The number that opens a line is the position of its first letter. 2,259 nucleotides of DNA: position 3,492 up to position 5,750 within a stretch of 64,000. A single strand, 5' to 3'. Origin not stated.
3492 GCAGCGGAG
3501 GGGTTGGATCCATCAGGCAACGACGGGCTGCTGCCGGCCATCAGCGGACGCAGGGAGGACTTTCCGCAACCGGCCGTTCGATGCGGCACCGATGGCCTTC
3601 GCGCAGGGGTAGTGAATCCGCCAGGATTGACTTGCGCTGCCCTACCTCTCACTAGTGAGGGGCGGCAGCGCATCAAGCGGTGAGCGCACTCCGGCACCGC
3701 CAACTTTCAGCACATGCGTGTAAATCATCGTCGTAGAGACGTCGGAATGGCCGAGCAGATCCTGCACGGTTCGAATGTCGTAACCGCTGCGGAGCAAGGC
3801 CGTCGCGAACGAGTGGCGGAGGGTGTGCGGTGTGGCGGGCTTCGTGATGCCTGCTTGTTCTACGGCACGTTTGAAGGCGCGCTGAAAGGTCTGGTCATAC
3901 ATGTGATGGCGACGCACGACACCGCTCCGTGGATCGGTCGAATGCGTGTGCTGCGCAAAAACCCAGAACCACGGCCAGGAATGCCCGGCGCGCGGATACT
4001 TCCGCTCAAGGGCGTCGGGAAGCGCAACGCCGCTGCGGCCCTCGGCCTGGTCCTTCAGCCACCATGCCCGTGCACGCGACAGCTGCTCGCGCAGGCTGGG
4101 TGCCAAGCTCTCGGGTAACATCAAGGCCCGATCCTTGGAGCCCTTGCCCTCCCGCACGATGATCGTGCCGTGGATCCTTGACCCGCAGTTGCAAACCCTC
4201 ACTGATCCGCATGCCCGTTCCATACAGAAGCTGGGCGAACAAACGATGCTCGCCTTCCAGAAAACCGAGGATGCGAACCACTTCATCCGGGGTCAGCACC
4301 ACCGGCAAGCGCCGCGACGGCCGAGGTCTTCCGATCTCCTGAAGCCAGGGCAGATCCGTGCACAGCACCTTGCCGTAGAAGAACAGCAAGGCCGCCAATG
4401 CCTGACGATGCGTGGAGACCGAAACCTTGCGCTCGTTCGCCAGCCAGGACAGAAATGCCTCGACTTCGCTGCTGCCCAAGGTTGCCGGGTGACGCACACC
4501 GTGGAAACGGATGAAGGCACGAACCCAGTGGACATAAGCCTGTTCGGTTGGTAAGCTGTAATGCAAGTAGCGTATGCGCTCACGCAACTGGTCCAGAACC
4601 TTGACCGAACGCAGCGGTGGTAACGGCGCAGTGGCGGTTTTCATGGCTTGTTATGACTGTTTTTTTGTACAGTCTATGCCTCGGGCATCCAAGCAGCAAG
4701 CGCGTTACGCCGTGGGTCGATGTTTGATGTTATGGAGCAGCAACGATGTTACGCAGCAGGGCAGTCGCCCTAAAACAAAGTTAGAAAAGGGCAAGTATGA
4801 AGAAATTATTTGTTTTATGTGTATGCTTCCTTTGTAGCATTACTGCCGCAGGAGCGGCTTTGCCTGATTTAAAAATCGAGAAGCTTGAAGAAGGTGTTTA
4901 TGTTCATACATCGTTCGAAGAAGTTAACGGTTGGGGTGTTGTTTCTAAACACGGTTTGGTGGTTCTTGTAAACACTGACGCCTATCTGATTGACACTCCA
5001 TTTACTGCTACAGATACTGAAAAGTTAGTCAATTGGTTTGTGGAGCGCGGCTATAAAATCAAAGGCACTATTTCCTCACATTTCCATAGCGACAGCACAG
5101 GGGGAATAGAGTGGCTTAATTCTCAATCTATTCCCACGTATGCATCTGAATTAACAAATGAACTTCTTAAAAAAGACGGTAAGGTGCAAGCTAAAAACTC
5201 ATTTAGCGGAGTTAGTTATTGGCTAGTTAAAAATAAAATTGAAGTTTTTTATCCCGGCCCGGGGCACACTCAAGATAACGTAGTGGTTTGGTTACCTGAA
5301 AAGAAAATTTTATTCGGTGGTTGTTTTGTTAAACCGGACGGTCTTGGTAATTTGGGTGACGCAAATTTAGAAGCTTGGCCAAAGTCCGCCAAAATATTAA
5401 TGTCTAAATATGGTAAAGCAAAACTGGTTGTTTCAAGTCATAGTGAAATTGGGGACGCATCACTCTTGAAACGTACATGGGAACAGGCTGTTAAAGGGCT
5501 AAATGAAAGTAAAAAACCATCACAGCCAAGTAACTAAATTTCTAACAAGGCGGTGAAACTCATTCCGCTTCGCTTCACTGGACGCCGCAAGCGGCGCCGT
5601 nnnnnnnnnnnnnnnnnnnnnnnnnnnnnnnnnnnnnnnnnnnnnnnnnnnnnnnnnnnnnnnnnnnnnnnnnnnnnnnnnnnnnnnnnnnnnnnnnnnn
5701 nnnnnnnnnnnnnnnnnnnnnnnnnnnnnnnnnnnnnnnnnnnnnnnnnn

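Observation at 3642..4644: intI1 of the blaIMP-4 integron is inactivated by an 11-bp deletion, while the second, cassette-less integron keeps an intact intI1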

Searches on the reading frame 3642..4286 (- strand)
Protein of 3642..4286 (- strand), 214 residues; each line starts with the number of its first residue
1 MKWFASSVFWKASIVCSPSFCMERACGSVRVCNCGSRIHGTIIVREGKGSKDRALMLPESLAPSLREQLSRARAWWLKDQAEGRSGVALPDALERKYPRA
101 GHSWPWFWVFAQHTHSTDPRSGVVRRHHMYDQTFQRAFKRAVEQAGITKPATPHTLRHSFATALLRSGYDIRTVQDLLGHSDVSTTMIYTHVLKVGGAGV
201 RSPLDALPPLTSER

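Call 37: search_protein_families(library=pfam, proteins=[window:3642-4286:-], max_evalue=0.01)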
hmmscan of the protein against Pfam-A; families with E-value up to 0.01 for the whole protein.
window:3642-4286:- (214 aa): 1 family
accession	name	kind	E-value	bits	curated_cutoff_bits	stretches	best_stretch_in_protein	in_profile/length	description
PF00589.27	Phage_integrase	-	7.9e-33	114.1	27.1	1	39-193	53-169/172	Phage integrase family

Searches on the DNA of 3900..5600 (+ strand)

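Call 6: search_dna_similar(query=window:4148-4197:+, collection=plasmids, mode=near, max_rows=60, max_evalue=10)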
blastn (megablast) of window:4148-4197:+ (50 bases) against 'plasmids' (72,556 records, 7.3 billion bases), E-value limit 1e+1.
No match.

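Call 8: search_dna_similar(query=window:3900-5600:+, collection=plasmids, mode=near, max_rows=60)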
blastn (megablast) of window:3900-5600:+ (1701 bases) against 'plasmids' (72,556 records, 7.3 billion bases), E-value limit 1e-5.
The search stops at 5000 records and this limit was reached: more records match than are counted here, and every count below describes the 5000 best-scoring records only.
Records with a match: at least 5000; places in all: 6670; records where one place covers at least 80% of the query: 367.
Best place of each record, by identity: >=99% 20; 95-99% 4637; 90-95% 332; 80-90% 11.
By first word of the organism name: Klebsiella 1894; Escherichia 1529; Enterobacter 422; Salmonella 314; Citrobacter 176; Pseudomonas 173; Shigella 83; Aeromonas 54; Acinetobacter 51; Providencia 50; and 35 more.
By predicted mobility (MOB-suite, as given by PLSDB): conjugative 3602; non-mobilizable 811; mobilizable 587.
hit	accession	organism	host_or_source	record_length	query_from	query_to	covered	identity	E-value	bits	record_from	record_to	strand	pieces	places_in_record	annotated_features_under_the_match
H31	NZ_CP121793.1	Aeromonas caviae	Homo sapiens,plasma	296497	1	1701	100%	99.5%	0e+0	4598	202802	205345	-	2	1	intI1: class 1 integron integrase IntI1 | subclass B1 metallo-beta-lactamase IMP-8 | blaIMP-8: subclass B1 metallo-beta-lactamase IMP-8 | IMP-8: IMP beta-lactamase (x2)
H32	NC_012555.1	Enterobacter cloacae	-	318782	1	1701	100%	99.4%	0e+0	3090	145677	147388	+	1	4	intI1: class 1 integron integrase IntI1 | subclass B1 metallo-beta-lactamase IMP-8 | blaIMP-8: subclass B1 metallo-beta-lactamase IMP-8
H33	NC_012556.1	Enterobacter cloacae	-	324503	1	1701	100%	99.4%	0e+0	3090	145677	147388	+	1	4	intI1: class 1 integron integrase IntI1 | subclass B1 metallo-beta-lactamase IMP-8 | blaIMP-8: subclass B1 metallo-beta-lactamase IMP-8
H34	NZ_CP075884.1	Klebsiella quasipneumoniae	Homo sapiens,urine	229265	1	1701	100%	99.4%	0e+0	3090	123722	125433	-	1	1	intI1: class 1 integron integrase IntI1 | subclass B1 metallo-beta-lactamase IMP-8 | blaIMP-8: subclass B1 metallo-beta-lactamase IMP-8 | IMP-8: IMP beta-lactamase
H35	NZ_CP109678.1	Enterobacter cloacae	Homo sapiens,blood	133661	1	1701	100%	99.4%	0e+0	3090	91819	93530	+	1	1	intI1: class 1 integron integrase IntI1 | subclass B1 metallo-beta-lactamase IMP-8 | blaIMP-8: subclass B1 metallo-beta-lactamase IMP-8 | IMP-8: IMP beta-lactamase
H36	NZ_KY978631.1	Klebsiella pneumoniae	-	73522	1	1701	100%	99.4%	0e+0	3090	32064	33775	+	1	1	intI1: class 1 integron integrase IntI1 | subclass B1 metallo-beta-lactamase IMP-8 | blaIMP-8: subclass B1 metallo-beta-lactamase IMP-8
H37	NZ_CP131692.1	Klebsiella pneumoniae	Homo sapiens,culture,blood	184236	1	1701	100%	99.4%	0e+0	3090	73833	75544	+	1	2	intI1: class 1 integron integrase IntI1 | subclass B1 metallo-beta-lactamase IMP-8 | blaIMP-8: subclass B1 metallo-beta-lactamase IMP-8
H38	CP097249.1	Klebsiella pneumoniae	Homo sapiens,blood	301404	1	1701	100%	99.3%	0e+0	3085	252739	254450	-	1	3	intI1: class 1 integron integrase IntI1 | subclass B1 metallo-beta-lactamase IMP-23 | blaIMP-23: subclass B1 metallo-beta-lactamase IMP-23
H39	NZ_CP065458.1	Klebsiella pneumoniae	Homo sapiens,Taichung Veterans General ...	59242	1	1701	100%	99.2%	0e+0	3081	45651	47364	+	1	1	intI1: class 1 integron integrase IntI1 | IMP-8: IMP beta-lactamase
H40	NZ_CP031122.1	Providencia huaxiensis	Homo sapiens,Culture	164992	1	1701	100%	99.2%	0e+0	3079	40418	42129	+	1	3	intI1: class 1 integron integrase IntI1 | subclass B1 metallo-beta-lactamase IMP-69 | blaIMP-69: subclass B1 metallo-beta-lactamase IMP-69 | IMP-8: IMP beta-lactamase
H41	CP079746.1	Comamonas aquatica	cell culture,water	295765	1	1701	100%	99.2%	0e+0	3079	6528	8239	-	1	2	intI1: class 1 integron integrase IntI1 | subclass B1 metallo-beta-lactamase IMP-8 | blaIMP-8: subclass B1 metallo-beta-lactamase IMP-8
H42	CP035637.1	Enterobacter cloacae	Homo sapiens,blood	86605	1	1701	100%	99.2%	0e+0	3073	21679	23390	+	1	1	class 1 integron integrase IntI1 | subclass B1 metallo-beta-lactamase IMP-8 | blaIMP-8: subclass B1 metallo-beta-lactamase IMP-8 | IMP-8: IMP beta-lactamase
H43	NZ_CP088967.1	Brucella anthropi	Homo sapiens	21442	1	1701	100%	99.2%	0e+0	3073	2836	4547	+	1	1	intI1: class 1 integron integrase IntI1 | subclass B1 metallo-beta-lactamase IMP-8 | blaIMP-8: subclass B1 metallo-beta-lactamase IMP-8 | IMP-8: IMP beta-lactamase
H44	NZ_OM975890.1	Klebsiella pneumoniae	-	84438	1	1701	100%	99.2%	0e+0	3073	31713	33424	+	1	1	intI1: class 1 integron integrase IntI1 | subclass B1 metallo-beta-lactamase IMP-8 | blaIMP-8: subclass B1 metallo-beta-lactamase IMP-8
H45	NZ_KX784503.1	Citrobacter freundii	Homo sapiens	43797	1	1701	100%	99.2%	0e+0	3073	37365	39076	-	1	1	intI1: class 1 integron integrase IntI1 | subclass B1 metallo-beta-lactamase IMP-8 | blaIMP-8: subclass B1 metallo-beta-lactamase IMP-8 | IMP-8: IMP beta-lactamase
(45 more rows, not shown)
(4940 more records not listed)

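Call 23: search_dna_similar(query=window:4148-4197:+, collection=ecoli_genomes, mode=near, max_rows=40, max_evalue=10)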
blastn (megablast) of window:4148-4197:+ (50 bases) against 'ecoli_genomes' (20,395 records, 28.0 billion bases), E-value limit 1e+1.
No match.
